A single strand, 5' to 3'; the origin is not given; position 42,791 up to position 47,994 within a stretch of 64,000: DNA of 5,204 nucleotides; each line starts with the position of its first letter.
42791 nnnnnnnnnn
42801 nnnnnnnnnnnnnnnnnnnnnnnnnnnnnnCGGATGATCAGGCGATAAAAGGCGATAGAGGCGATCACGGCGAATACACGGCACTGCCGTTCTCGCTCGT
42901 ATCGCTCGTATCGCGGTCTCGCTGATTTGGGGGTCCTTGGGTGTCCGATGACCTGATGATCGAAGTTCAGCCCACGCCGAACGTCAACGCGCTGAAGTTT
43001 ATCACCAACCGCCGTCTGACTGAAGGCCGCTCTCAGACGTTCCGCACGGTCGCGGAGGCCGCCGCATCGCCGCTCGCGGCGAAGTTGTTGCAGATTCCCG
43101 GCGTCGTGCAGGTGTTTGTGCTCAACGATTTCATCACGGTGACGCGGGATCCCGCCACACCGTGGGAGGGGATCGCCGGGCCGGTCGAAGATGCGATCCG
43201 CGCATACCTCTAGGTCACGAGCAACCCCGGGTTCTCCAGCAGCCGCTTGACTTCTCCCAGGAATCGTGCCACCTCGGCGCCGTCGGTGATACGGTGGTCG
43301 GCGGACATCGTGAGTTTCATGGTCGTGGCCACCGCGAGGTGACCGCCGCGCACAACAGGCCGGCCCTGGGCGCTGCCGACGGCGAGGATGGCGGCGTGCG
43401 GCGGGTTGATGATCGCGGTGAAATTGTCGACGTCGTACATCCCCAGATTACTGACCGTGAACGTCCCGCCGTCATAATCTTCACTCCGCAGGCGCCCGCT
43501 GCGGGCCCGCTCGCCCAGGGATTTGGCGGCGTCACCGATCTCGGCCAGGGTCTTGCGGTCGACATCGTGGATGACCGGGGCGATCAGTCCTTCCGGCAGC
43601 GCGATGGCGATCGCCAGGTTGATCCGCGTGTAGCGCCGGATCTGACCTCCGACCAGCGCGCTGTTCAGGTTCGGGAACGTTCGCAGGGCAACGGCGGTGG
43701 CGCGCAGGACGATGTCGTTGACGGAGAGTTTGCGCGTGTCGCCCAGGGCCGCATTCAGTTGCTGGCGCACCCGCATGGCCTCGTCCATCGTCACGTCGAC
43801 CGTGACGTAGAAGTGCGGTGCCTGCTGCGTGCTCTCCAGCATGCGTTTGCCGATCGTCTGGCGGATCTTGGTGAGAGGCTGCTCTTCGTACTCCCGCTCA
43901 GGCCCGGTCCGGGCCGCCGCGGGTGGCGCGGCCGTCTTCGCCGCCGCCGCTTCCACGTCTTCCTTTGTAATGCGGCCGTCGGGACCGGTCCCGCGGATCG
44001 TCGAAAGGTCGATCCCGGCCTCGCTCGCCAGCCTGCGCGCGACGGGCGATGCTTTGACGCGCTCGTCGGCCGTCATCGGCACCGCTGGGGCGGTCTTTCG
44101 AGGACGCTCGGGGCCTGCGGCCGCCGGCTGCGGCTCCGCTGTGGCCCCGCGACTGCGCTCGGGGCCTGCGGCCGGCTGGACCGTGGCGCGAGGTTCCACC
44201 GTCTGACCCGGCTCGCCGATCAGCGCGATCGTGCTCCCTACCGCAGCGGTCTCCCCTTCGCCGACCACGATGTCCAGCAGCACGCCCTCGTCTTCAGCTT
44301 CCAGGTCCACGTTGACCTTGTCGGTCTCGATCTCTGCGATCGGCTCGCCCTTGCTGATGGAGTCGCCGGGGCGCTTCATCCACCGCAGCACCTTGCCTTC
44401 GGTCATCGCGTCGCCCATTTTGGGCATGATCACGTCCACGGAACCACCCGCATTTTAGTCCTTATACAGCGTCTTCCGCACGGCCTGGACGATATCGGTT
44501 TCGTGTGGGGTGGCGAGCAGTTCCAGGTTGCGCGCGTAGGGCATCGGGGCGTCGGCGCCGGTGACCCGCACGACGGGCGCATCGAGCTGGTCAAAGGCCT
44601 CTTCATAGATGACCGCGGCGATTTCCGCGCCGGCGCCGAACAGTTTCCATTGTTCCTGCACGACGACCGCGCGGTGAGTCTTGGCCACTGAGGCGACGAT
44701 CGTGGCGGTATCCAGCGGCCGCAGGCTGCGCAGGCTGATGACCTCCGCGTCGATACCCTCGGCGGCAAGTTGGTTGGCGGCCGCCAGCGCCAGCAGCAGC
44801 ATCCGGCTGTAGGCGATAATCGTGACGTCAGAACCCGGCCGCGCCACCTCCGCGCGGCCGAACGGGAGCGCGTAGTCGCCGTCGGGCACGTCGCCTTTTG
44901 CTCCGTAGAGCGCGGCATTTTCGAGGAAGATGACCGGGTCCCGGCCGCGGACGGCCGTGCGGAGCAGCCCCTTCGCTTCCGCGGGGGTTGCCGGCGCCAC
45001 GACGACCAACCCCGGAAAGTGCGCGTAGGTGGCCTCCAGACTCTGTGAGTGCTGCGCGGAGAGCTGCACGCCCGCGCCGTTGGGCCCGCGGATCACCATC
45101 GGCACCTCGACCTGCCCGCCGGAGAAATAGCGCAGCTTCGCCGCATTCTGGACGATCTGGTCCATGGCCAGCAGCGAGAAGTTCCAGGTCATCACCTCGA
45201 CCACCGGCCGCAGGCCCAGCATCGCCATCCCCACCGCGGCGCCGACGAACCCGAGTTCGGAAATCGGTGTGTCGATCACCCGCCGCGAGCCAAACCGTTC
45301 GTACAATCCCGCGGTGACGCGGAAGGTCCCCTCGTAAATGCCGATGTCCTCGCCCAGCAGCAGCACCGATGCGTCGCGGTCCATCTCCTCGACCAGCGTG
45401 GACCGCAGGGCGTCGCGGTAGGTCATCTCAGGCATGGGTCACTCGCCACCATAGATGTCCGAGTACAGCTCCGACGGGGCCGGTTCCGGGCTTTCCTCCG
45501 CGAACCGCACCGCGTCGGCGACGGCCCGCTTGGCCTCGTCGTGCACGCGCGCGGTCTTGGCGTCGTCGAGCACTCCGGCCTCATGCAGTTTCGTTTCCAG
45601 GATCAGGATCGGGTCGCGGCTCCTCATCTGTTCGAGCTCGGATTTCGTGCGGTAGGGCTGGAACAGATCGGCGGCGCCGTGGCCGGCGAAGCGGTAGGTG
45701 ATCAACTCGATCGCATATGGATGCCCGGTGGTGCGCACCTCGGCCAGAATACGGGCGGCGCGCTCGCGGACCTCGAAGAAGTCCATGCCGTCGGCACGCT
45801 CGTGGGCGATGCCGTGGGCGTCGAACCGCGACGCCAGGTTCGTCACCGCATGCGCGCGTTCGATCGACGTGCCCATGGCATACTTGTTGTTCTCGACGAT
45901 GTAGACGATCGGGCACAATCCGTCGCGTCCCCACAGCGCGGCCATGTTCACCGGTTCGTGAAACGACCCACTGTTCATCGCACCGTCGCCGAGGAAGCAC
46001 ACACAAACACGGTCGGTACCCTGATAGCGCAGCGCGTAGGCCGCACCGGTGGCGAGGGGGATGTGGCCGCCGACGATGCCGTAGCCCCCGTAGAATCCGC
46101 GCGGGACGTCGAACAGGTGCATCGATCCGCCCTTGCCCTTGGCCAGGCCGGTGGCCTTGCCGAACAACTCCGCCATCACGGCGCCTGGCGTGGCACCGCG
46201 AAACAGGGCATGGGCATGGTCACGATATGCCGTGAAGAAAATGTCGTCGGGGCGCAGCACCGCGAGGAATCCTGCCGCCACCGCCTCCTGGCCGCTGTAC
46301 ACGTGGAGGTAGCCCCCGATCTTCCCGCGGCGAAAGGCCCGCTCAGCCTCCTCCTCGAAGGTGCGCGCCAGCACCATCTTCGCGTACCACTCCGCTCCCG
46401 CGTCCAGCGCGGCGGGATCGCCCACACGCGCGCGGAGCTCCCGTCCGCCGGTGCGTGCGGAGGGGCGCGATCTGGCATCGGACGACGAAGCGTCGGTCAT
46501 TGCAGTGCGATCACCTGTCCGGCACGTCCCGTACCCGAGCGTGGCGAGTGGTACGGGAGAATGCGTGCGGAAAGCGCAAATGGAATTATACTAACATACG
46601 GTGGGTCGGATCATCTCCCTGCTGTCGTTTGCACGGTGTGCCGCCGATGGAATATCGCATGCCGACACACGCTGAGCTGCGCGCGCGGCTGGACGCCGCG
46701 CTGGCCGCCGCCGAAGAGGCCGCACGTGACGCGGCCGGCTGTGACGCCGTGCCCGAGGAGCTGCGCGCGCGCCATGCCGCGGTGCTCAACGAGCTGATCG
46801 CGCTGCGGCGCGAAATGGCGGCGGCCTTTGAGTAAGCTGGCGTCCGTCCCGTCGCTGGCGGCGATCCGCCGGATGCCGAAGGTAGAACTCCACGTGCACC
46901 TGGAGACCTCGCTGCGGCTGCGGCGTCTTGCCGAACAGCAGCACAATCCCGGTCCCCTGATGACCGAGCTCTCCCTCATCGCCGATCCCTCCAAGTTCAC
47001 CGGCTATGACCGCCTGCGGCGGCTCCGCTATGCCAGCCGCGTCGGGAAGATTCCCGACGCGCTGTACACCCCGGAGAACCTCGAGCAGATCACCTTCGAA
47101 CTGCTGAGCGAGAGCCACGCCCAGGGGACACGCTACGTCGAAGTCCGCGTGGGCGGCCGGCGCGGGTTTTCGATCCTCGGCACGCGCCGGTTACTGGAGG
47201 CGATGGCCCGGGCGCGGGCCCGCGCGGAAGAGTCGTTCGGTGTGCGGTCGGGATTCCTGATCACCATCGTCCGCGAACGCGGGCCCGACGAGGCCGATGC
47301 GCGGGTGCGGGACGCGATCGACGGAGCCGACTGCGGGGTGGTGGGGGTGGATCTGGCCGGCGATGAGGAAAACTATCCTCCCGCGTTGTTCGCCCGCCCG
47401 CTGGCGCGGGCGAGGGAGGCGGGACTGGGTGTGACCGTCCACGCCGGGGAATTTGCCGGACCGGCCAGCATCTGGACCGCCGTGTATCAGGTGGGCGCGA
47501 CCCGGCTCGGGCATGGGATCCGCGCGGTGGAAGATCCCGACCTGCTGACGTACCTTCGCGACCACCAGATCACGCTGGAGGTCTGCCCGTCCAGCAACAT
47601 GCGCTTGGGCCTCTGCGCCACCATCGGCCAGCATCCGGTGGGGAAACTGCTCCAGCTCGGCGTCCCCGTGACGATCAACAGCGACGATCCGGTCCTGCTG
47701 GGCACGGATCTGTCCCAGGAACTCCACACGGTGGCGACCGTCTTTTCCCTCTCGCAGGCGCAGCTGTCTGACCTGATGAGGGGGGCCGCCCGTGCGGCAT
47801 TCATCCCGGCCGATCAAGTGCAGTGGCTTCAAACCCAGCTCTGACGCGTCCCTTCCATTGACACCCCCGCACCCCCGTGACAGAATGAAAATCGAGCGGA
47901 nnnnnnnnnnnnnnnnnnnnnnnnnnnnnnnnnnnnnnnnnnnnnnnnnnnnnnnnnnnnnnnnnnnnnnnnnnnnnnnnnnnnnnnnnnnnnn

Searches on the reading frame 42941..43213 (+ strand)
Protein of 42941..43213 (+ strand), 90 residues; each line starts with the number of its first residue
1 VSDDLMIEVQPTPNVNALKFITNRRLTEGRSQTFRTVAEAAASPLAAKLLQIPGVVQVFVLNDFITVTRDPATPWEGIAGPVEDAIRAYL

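Call 31: search_protein_families(library=pfam, max_evalue=0.1, proteins=[window:42941-43213:+])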
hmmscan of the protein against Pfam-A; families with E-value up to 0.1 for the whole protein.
window:42941-43213:+ (90 aa): 1 family
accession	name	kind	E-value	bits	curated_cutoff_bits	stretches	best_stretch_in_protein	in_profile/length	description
PF08712.16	Nfu_N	-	5.4e-24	84.5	27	1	7-90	1-85/88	Scaffold protein Nfu/NifU N terminal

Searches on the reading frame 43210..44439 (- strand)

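Call 31: search_protein_families(library=pfam, max_evalue=0.1, proteins=[window:43210-44439:-])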
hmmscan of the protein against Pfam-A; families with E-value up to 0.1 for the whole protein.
window:43210-44439:- (409 aa): 5 families
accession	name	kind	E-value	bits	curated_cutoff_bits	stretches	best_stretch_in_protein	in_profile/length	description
PF00198.28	2-oxoacid_dh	-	1.4e-80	270.5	23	1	182-407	2-230/232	2-oxoacid dehydrogenases acyltransferase (catalytic domain)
PF00364.28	Biotin_lipoyl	-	5.5e-20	71.4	22.1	1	3-74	3-73/73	Biotin-requiring enzyme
PF02817.22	E3_binding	-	4.4e-19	68.8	23.7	1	128-163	1-36/36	e3 binding domain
PF07831.19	PYNP_C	-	0.042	13.9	27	0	19-43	35-59/75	Pyrimidine nucleoside phosphorylase C-terminal domain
PF13437.12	HlyD_3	-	0.048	14.8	22.2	0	11-47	4-41/106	HlyD family secretion protein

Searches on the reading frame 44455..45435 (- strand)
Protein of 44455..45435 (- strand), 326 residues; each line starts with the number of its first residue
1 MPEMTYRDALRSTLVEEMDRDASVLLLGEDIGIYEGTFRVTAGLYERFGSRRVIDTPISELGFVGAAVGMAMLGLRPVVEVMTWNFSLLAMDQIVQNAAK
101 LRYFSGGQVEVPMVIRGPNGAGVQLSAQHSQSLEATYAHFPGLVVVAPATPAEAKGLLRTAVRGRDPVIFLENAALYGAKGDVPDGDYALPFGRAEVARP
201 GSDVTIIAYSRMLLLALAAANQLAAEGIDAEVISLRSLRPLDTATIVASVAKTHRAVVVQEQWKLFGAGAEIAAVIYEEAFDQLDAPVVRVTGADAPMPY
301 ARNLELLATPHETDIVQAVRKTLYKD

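Call 31: search_protein_families(library=pfam, max_evalue=0.1, proteins=[window:44455-45435:-])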
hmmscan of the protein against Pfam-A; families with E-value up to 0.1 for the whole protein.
window:44455-45435:- (326 aa): 4 families
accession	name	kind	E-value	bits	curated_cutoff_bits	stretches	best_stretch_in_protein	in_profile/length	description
PF02779.29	Transket_pyr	-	4.9e-44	150.5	27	1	3-177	2-172/174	Transketolase, pyrimidine binding domain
PF02780.25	Transketolase_C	-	6.3e-41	139.6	25.9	1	193-314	1-123/124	Transketolase, C-terminal domain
PF22613.1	Transketolase_C_1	-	0.00021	21.9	27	1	201-249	11-61/113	Transketolase-like TK C-terminal domain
PF17147.9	PFOR_II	-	0.0081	16.9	27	1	203-279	2-81/102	Pyruvate:ferredoxin oxidoreductase core domain II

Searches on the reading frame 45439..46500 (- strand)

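Call 31: search_protein_families(library=pfam, max_evalue=0.1, proteins=[window:45439-46500:-])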
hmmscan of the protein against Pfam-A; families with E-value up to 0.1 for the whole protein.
window:45439-46500:- (353 aa): 4 families
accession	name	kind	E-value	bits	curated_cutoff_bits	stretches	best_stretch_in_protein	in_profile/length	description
PF00676.26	E1_dh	-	7.6e-74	248.8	22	1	41-342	2-299/300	Dehydrogenase E1 component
PF02775.26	TPP_enzyme_C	-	2.6e-06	27.7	21.9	1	133-216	18-93/151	Thiamine pyrophosphate enzyme, C-terminal TPP binding domain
PF13292.11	DXP_synthase_N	-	0.00069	19.4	21.2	1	146-213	116-179/274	1-deoxy-D-xylulose-5-phosphate synthase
PF00456.26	Transketolase_N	-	0.022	14.2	22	1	162-246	143-224/334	Transketolase, thiamine diphosphate binding domain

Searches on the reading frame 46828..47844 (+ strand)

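Call 31: search_protein_families(library=pfam, max_evalue=0.1, proteins=[window:46828-47844:+])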
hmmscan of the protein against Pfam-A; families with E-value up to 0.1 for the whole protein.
window:46828-47844:+ (338 aa): 1 family
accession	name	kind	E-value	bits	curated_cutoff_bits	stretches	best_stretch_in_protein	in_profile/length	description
PF00962.28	A_deaminase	-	2.2e-68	231.2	27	1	17-334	1-323/330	Adenosine deaminase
